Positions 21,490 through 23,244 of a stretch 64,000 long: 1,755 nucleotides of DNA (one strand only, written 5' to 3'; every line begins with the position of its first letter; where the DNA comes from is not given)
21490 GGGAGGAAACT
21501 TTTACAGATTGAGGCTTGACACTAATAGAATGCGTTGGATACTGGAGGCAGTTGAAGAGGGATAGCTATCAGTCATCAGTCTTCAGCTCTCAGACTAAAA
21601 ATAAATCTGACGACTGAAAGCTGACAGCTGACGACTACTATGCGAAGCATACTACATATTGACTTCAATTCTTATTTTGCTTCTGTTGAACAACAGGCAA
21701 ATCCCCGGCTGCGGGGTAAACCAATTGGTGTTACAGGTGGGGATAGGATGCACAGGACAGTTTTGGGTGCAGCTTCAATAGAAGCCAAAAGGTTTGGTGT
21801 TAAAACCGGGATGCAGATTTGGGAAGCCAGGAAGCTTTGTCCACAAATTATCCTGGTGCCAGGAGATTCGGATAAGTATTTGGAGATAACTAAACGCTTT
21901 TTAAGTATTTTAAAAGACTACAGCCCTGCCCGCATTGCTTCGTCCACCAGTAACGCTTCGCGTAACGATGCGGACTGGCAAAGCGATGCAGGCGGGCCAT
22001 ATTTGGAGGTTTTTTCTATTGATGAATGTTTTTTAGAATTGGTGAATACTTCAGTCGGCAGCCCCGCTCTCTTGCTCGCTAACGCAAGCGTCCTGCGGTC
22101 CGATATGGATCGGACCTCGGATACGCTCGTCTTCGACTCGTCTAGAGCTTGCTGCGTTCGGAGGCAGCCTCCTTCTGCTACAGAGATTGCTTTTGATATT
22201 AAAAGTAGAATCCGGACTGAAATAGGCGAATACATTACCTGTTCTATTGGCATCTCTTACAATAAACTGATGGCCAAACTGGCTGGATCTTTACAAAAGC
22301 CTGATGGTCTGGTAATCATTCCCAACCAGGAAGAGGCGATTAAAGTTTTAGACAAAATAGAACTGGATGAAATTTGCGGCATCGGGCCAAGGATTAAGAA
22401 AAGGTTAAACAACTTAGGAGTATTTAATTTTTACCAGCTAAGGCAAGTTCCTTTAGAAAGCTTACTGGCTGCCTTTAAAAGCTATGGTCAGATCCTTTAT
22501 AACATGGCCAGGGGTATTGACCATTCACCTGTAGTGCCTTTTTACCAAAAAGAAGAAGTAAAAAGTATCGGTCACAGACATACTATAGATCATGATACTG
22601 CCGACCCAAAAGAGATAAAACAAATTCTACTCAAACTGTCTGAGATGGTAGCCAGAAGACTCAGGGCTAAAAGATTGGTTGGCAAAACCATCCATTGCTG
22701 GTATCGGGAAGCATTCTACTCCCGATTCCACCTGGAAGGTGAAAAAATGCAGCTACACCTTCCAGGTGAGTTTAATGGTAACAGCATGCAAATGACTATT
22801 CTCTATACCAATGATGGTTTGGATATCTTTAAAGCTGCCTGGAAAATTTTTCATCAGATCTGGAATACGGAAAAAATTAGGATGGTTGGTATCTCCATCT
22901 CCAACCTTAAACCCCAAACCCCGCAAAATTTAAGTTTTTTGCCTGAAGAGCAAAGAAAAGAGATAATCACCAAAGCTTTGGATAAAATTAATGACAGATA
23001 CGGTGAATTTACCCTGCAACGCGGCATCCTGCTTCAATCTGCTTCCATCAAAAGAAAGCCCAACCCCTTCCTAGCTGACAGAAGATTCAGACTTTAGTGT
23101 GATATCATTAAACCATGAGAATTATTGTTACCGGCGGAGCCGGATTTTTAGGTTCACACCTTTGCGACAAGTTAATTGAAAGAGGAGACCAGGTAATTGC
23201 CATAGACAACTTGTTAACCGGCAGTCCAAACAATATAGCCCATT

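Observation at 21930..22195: dinB carries two GC-rich (about 60-64% GC) in-frame insertions made of consecutive hairpins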

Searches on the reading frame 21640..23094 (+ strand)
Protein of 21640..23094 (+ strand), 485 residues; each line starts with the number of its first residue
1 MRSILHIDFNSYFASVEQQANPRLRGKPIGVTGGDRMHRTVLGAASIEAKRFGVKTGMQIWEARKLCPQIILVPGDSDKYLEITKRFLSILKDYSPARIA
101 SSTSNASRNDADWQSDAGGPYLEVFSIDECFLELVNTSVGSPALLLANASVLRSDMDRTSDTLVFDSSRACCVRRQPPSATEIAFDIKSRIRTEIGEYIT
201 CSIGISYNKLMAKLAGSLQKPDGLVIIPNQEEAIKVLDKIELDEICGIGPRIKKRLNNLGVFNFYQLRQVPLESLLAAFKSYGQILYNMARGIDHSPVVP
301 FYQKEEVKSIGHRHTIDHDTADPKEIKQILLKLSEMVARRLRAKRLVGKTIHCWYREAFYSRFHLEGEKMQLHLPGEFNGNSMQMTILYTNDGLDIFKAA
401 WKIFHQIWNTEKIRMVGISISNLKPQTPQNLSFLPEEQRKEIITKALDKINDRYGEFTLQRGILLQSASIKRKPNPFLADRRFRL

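Call 6: search_solved_structures(query=window:21640-23094:+, show_alignments=2)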
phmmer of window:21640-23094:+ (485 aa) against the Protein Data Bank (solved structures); distinct sequences matched with E-value up to 0.001: 74 (the best 60 are shown).
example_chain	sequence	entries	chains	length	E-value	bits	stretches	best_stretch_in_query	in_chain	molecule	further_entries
7yll_A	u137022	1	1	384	1.5e-52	182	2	180-463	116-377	DNA polymerase IV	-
4ir1_F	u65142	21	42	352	1.4e-29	106.3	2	2-96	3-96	DNA polymerase IV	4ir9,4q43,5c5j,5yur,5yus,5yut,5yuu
4r8u_A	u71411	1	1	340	1.9e-29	105.8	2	2-96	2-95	DNA polymerase IV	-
4r8u_B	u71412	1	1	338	2.7e-29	105.3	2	2-96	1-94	DNA polymerase IV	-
1t94_A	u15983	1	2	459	2.1e-28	102.3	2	3-109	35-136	polymerase (DNA directed) kappa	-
6juq_A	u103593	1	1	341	2.4e-28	102.2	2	2-96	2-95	DNA polymerase IV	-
4irc_F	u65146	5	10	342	2.4e-28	102.2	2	2-96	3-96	DNA polymerase IV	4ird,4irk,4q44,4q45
6jup_F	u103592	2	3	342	2.4e-28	102.1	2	2-96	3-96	DNA polymerase IV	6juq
4u7c_A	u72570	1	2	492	2.7e-28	102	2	3-109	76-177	DNA polymerase kappa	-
4f4z_B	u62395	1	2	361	2.9e-28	101.9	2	4-101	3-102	DNA polymerase IV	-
2oh2_A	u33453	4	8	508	3e-28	101.8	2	3-109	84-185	DNA polymerase kappa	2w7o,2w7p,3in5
3pzp_A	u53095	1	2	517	3.2e-28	101.8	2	3-109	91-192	DNA polymerase kappa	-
4u6p_A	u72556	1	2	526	3.4e-28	101.7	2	3-109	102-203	DNA polymerase kappa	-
5t14_A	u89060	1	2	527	3.4e-28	101.7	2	3-109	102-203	DNA polymerase kappa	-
2uvr_A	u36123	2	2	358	4e-28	101.4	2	4-101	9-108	DNA POLYMERASE IV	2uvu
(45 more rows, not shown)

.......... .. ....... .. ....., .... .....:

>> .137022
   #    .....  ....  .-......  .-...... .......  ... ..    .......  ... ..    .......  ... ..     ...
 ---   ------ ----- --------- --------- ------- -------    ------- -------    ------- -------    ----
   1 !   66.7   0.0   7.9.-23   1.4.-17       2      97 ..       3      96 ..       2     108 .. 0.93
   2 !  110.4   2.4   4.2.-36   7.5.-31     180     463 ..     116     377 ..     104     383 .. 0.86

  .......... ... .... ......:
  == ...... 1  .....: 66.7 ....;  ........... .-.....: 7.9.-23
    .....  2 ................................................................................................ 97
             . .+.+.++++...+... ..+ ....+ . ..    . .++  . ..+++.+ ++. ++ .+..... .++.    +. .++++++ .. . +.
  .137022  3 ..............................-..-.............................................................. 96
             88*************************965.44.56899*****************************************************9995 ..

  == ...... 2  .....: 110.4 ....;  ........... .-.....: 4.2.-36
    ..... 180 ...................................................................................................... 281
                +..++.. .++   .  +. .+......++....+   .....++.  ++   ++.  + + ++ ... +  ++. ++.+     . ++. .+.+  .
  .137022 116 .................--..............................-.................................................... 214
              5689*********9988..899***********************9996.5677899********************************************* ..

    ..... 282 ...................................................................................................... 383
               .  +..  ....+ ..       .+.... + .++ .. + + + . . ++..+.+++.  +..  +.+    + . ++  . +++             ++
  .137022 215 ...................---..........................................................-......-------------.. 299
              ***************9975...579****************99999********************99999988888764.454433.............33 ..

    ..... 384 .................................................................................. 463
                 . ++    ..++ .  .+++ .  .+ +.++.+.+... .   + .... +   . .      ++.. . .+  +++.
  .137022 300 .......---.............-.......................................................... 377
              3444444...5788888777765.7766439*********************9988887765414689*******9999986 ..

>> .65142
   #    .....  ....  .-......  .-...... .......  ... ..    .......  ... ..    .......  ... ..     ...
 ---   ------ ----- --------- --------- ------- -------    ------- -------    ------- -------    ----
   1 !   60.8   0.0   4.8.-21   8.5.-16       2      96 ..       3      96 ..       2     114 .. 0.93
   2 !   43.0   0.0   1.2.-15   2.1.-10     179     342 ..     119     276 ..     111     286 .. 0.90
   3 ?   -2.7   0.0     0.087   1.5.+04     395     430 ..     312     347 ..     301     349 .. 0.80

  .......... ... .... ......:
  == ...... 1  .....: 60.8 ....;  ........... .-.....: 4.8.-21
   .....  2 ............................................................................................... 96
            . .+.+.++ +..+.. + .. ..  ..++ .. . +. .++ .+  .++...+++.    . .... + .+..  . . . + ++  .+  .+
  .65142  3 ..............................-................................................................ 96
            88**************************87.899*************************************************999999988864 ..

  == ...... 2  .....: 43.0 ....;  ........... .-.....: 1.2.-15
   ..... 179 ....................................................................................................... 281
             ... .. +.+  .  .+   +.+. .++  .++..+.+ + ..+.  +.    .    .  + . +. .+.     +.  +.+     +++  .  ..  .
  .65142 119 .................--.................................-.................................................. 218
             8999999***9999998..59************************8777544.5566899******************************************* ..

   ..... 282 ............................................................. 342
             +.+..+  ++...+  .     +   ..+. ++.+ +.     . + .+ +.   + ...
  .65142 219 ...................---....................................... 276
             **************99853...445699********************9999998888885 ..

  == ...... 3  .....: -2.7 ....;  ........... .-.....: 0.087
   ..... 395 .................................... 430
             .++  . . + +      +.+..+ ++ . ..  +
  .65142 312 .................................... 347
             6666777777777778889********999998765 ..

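Call 7: search_protein_families(library=pfam, proteins=[window:21640-23094:+])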
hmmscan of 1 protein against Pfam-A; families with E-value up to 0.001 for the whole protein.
window:21640-23094:+ (485 aa): 4 families
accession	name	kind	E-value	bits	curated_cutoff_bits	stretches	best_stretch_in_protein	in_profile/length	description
PF00817.25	IMS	-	9.3e-35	120.2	23.2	2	7-99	1-91/148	impB/mucB/samB family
PF11799.13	IMS_C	-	5e-22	78.8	20.7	1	308-432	2-108/109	impB/mucB/samB family C-terminal domain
PF21999.2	IMS_HHH_1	-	1.1e-09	39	27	1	245-294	3-53/53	DNA polymerase-iota, thumb domain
PF11798.14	IMS_HHH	-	0.00074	20.1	24.4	0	233-261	4-32/32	IMS family HHH motif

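Call 10: find_homologous_proteins(query=window:21640-23094:+)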
Query window:21640-23094:+ (485 aa): 4555 proteins with E <= 0.001 among 8000 candidates; the best 120 are listed.
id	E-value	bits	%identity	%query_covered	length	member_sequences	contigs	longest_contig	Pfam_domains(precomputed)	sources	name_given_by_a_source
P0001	0.0e+0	1099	100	100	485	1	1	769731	PF11799.14,PF00817.26,PF21999.3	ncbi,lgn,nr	ncbi:hypothetical protein HYU45_03475 [Candidatus Daviesbacteria bacterium]|nr:hypothetical protein 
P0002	4.5e-223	759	74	100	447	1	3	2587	PF11799.14,PF00817.26,PF21999.3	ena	-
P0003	5.1e-218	742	72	100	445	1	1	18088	PF11799.14,PF00817.26,PF21999.3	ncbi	-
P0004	9.3e-215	732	73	100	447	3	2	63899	PF11799.14,PF00817.26,PF21999.3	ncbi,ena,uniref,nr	ncbi:hypothetical protein A3D83_04465 [Candidatus Daviesbacteria bacterium RIFCSPHIGHO2_02_FULL_41_1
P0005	2.5e-214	730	71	99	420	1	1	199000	PF11799.14,PF00817.26,PF21999.3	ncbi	-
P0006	5.9e-214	729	72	100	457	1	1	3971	PF11799.14,PF00817.26,PF21999.3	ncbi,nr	ncbi:MAG: DNA polymerase IV [Candidatus Daviesbacteria bacterium]|nr:DNA polymerase IV [Candidatus D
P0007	3.0e-212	723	70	100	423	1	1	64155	PF11799.14,PF00817.26,PF21999.3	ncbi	-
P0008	1.9e-209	714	69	100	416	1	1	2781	PF11799.14,PF00817.26,PF21999.3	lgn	-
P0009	2.2e-209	714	72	99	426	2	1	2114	PF11799.14,PF00817.26,PF21999.3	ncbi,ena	-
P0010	9.9e-208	709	69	100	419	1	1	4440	PF11799.14,PF00817.26,PF21999.3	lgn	-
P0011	2.6e-207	707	71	100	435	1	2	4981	PF11799.14,PF00817.26,PF21999.3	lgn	-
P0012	8.0e-206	702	71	100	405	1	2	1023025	PF11799.14,PF00817.26,PF21999.3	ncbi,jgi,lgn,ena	-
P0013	1.0e-205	702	70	100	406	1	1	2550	PF11799.14,PF00817.26,PF21999.3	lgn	-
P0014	1.1e-205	702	67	100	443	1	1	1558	PF11799.14,PF00817.26,PF21999.3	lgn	-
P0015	2.8e-204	697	67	100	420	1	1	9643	PF11799.14,PF00817.26,PF21999.3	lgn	-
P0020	1.5e-200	685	66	100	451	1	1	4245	PF11799.14,PF00817.26,PF21999.3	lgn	-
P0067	2.3e-192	658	66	100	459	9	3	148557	PF11799.14,PF00817.26,PF21999.3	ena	-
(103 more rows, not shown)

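Call 15: find_encoding_contigs(protein=P0020, flank=3000, max_places=2)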
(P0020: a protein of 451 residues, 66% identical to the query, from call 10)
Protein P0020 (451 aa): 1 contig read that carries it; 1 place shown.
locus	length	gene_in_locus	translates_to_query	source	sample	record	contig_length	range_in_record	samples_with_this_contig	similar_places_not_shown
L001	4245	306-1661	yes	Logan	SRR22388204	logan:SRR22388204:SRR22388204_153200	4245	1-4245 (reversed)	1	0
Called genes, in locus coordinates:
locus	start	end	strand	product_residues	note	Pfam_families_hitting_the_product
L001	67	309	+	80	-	-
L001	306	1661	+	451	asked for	PF00817:IMS, PF21999:IMS_HHH_1 (weak), PF11799:IMS_C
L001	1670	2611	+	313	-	PF01073:3Beta_HSD, PF01370:Epimerase, PF04321:RmlD_sub_bind, PF07993:NAD_binding_4 (faint), PF16363:GDP_Man_Dehyd, PF02719:Polysacc_synt_2 (weak)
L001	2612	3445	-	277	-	PF00657:Lipase_GDSL (weak), PF13472:Lipase_GDSL_2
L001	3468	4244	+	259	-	?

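Call 16: find_encoding_contigs(protein=P0067, flank=3000, max_places=2)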
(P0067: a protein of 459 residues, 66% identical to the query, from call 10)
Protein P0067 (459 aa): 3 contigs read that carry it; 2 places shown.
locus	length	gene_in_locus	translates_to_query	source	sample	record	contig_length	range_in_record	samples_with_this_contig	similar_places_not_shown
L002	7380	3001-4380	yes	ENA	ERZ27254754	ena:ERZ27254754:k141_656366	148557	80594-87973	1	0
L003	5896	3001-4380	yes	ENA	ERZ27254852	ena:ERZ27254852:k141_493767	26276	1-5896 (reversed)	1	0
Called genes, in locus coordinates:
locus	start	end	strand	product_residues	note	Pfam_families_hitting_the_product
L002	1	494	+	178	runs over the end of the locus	PF08433:KTI12 (weak), PF13671:AAA_33 (weak)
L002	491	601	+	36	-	-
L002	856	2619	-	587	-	-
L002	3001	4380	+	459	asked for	PF00817:IMS, PF21999:IMS_HHH_1 (weak), PF11799:IMS_C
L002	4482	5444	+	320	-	PF01073:3Beta_HSD, PF01370:Epimerase, PF04321:RmlD_sub_bind, PF16363:GDP_Man_Dehyd, PF02719:Polysacc_synt_2 (weak)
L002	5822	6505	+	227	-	-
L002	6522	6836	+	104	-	-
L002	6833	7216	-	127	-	-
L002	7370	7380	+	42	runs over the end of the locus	-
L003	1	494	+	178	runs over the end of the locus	PF08433:KTI12 (weak), PF13671:AAA_33 (weak)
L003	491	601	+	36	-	-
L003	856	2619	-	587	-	-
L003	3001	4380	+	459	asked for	PF00817:IMS, PF21999:IMS_HHH_1 (weak), PF11799:IMS_C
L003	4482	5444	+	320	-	PF01073:3Beta_HSD, PF01370:Epimerase, PF04321:RmlD_sub_bind, PF16363:GDP_Man_Dehyd, PF02719:Polysacc_synt_2 (weak)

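Call 17: find_encoding_contigs(protein=P0013, flank=3000, max_places=2)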
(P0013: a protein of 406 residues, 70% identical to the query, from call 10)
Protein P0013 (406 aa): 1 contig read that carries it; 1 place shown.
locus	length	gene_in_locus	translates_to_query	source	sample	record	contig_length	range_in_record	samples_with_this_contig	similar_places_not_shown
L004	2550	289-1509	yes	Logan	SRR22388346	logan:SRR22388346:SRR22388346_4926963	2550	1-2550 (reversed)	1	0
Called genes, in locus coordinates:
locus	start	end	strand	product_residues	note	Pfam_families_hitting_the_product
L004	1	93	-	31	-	?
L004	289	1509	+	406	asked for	PF00817:IMS, PF21999:IMS_HHH_1 (weak), PF11799:IMS_C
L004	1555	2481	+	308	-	PF01370:Epimerase, PF02719:Polysacc_synt_2 (faint), PF04321:RmlD_sub_bind, PF16363:GDP_Man_Dehyd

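Call 25: find_related_loci(query=A1, collection=genome_contigs, flank=6000)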
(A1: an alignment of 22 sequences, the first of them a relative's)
Query A1 (485 aa) in genome_contigs; peptide patterns used: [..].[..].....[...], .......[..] (x = any residue, [..] = any of these).
600 stretches matched a pattern (row limit reached: there are more); 576 encode a relative of the query (tblastn E <= 1e-3); the best 80 are kept; 80 distinct loci.
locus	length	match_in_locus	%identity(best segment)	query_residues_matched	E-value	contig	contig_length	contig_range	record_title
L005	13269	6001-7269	70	1-485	0e+0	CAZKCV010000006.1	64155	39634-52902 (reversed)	MAG TPA_asm: uncultured Gammaproteobacteria bacterium isolate binchicken_co251_142 genome assembly, contig: NODE_655_len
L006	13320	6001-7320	66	1-485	0e+0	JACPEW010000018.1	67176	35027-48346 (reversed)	MAG: Candidatus Daviesbacteria bacterium isolate NC_groundwater_345_Ag_B-0.1um_36_18 GD18-4_B1_scaffold_666572, whole ge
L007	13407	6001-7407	64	1-485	0e+0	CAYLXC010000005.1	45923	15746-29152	MAG TPA_asm: uncultured Gammaproteobacteria bacterium isolate SRP178908_co2_35 genome assembly, contig: NODE_169_length_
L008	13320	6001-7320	65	1-485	0e+0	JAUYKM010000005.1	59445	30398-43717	MAG: Candidatus Daviesbacteria bacterium isolate C24_metabat.bin.195_sub C24_k141_876356, whole genome shotgun sequence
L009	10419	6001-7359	64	1-485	0e+0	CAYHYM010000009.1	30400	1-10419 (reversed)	MAG TPA_asm: uncultured Gammaproteobacteria bacterium isolate ERP119705_co17_338 genome assembly, contig: NODE_1612_leng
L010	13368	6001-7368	64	1-485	0e+0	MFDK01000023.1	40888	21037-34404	MAG: Candidatus Daviesbacteria bacterium RIFCSPLOWO2_01_FULL_37_10 rifcsplowo2_01_scaffold_3280, whole genome shotgun se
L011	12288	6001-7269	63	1-485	0e+0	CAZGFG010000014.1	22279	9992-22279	MAG TPA_asm: uncultured Gammaproteobacteria bacterium isolate binchicken_co125_1135 genome assembly, contig: NODE_4666_l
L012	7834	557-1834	65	2-467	0e+0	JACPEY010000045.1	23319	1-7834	MAG: Candidatus Daviesbacteria bacterium isolate NC_groundwater_347_Ag_B-0.1um_39_21 GD18-4_B1_scaffold_684612, whole ge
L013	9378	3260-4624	64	1-485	0e+0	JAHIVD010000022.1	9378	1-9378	MAG: Patescibacteria group bacterium isolate MM_PC_MetaG.mb.55 MM_PC_MetaG.mb.55_k141_560882, whole genome shotgun seque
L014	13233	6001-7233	64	4-485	0e+0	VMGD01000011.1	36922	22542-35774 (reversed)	MAG: Microgenomates group bacterium Gr01-1014_7 G01um10147_scaffold_308, whole genome shotgun sequence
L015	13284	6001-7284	64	1-485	0e+0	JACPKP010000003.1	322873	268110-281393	MAG: Candidatus Daviesbacteria bacterium isolate NC_groundwater_498_Ag_S-0.1um_40_17 S35_SO-1_scaffold_25374, whole geno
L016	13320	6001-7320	63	1-485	0e+0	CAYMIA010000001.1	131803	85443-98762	MAG TPA_asm: uncultured Gammaproteobacteria bacterium isolate SRP200132_co1_145 genome assembly, contig: NODE_113_length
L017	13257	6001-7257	62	1-485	0e+0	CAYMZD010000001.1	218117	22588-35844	MAG TPA_asm: uncultured Gammaproteobacteria bacterium isolate binchicken_co110_145 genome assembly, contig: NODE_135_len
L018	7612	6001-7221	62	1-485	0e+0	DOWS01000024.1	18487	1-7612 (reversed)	MAG TPA_asm: Candidatus Daviesbacteria bacterium isolate UBA9644 contig_5022, whole genome shotgun sequence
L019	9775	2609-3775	61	4-483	0e+0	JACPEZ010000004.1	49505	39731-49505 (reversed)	MAG: Candidatus Daviesbacteria bacterium isolate NC_groundwater_348_Ag_B-0.1um_41_18 GD18-4_B1_scaffold_11353, whole gen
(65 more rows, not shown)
